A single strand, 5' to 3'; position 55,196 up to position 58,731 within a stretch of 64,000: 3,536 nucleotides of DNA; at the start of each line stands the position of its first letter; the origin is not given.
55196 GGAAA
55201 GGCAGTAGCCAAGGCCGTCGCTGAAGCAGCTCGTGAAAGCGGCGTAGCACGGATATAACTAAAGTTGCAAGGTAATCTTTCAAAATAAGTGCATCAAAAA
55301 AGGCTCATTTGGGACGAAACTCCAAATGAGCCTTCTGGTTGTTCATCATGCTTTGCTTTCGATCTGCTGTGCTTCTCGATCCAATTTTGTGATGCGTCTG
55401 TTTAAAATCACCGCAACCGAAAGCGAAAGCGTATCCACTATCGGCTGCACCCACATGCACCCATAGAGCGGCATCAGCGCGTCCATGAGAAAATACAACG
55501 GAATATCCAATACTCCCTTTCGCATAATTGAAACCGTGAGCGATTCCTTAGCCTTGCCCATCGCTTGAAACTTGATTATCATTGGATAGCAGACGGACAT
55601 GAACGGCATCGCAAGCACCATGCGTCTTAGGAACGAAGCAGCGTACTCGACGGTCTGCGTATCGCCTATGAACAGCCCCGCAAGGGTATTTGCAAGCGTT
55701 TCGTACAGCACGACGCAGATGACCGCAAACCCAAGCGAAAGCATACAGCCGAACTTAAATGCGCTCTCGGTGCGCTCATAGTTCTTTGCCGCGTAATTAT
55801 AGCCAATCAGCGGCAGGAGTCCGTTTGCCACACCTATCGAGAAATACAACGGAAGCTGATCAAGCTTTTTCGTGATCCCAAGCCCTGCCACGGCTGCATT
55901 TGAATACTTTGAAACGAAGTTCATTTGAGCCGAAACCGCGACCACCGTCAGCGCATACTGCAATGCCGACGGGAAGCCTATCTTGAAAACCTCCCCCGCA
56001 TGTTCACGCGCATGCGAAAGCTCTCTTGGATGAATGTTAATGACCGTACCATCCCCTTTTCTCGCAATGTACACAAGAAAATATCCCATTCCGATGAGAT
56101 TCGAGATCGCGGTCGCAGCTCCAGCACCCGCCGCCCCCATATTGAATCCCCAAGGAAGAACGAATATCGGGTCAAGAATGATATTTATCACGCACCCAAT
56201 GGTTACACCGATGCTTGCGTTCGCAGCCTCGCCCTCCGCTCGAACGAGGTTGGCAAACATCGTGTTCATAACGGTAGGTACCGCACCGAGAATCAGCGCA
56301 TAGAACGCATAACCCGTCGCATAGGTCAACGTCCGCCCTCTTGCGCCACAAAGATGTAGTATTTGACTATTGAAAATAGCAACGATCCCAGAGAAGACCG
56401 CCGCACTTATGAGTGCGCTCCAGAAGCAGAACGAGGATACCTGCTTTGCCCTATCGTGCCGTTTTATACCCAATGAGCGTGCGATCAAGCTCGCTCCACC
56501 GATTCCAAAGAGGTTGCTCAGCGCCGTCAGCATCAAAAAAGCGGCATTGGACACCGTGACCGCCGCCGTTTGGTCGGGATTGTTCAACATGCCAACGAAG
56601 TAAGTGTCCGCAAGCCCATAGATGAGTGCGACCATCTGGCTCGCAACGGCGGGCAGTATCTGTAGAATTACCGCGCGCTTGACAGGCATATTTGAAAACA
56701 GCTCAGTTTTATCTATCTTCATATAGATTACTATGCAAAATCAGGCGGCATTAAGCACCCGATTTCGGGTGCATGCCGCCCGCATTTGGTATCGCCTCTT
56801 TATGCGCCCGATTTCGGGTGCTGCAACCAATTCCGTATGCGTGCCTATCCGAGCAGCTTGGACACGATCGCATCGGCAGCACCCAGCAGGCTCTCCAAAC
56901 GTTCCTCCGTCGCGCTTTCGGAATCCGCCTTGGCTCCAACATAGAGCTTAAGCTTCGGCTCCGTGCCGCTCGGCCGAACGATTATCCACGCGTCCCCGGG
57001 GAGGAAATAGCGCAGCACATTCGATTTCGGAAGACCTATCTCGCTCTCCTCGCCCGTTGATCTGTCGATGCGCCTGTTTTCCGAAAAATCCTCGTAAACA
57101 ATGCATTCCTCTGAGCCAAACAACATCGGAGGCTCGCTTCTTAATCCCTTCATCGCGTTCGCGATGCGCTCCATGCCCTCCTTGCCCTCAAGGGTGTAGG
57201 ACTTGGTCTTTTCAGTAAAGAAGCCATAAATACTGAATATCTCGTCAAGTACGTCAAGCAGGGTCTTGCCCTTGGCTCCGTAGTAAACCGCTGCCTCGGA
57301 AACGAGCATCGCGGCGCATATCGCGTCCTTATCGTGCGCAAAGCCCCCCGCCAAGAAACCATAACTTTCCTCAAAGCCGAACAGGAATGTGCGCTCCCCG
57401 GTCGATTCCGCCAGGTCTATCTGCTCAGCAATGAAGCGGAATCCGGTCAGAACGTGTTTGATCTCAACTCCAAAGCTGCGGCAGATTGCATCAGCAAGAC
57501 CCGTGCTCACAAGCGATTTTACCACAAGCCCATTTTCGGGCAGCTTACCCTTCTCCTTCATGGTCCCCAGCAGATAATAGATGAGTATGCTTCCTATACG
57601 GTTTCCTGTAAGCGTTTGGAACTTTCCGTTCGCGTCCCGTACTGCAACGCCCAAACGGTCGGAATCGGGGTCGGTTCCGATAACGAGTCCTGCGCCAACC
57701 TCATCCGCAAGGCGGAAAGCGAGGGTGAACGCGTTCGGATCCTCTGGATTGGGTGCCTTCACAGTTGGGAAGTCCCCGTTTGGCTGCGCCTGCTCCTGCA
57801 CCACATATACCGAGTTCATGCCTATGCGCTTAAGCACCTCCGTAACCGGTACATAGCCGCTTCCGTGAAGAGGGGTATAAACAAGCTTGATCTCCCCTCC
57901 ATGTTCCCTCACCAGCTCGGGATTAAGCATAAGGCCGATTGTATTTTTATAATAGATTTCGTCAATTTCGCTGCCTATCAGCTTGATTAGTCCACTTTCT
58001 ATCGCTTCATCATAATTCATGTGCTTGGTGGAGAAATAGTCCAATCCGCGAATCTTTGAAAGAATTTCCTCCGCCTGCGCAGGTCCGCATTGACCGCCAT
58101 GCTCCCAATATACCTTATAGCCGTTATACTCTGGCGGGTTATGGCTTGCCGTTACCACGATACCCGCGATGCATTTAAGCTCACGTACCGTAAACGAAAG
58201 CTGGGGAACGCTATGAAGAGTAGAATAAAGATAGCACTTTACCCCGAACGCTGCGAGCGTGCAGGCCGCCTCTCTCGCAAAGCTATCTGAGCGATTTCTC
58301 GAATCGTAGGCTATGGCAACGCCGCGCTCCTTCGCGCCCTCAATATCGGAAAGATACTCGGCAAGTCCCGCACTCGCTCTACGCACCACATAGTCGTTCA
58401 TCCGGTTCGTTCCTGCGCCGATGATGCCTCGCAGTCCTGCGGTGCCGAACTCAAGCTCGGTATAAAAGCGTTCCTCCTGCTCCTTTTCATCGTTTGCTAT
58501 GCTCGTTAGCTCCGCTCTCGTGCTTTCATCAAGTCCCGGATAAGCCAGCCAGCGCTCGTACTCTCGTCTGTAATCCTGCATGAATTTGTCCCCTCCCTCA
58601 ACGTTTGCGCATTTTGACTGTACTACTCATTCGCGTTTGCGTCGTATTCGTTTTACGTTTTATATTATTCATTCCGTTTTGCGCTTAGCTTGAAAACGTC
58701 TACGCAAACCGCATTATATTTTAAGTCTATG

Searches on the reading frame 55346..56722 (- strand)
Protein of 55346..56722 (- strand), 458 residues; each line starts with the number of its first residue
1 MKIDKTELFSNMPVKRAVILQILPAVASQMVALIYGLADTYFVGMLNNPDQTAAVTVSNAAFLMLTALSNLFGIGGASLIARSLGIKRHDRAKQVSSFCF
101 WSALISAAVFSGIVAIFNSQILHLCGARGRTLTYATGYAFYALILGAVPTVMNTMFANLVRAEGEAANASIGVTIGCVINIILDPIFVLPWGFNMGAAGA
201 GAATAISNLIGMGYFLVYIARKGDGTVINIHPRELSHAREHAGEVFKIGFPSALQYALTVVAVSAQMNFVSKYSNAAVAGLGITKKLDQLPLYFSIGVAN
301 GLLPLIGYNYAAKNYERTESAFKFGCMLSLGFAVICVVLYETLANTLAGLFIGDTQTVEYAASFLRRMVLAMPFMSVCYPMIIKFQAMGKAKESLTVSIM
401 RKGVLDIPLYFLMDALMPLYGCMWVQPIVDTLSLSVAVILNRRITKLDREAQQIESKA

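Call 75: search_protein_families(library=pfam, proteins=[window:55346-56722:-], max_evalue=0.00001)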
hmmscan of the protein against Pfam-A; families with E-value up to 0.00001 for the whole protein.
window:55346-56722:- (458 aa): 1 family
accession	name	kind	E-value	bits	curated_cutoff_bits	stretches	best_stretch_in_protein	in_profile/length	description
PF01554.23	MatE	-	2.5e-38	131.7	24.9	2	251-411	1-160/161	MatE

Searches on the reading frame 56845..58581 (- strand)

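Call 75: search_protein_families(library=pfam, proteins=[window:56845-58581:-], max_evalue=0.00001)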
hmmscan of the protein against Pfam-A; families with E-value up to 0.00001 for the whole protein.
window:56845-58581:- (578 aa): 4 families
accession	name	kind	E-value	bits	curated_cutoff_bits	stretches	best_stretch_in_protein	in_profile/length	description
PF02878.22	PGM_PMM_I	-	6.1e-39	133.3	22.5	1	44-178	3-132/138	Phosphoglucomutase/phosphomannomutase, alpha/beta/alpha domain I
PF02879.22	PGM_PMM_II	-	7.8e-22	78.2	29.3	1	227-319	17-103/103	Phosphoglucomutase/phosphomannomutase, alpha/beta/alpha domain II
PF02880.22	PGM_PMM_III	-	1e-17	64.8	20.7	1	326-449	2-112/115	Phosphoglucomutase/phosphomannomutase, alpha/beta/alpha domain III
PF00408.26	PGM_PMM_IV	-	1.7e-08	34.9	23.1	1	526-559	28-60/68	Phosphoglucomutase/phosphomannomutase, C-terminal domain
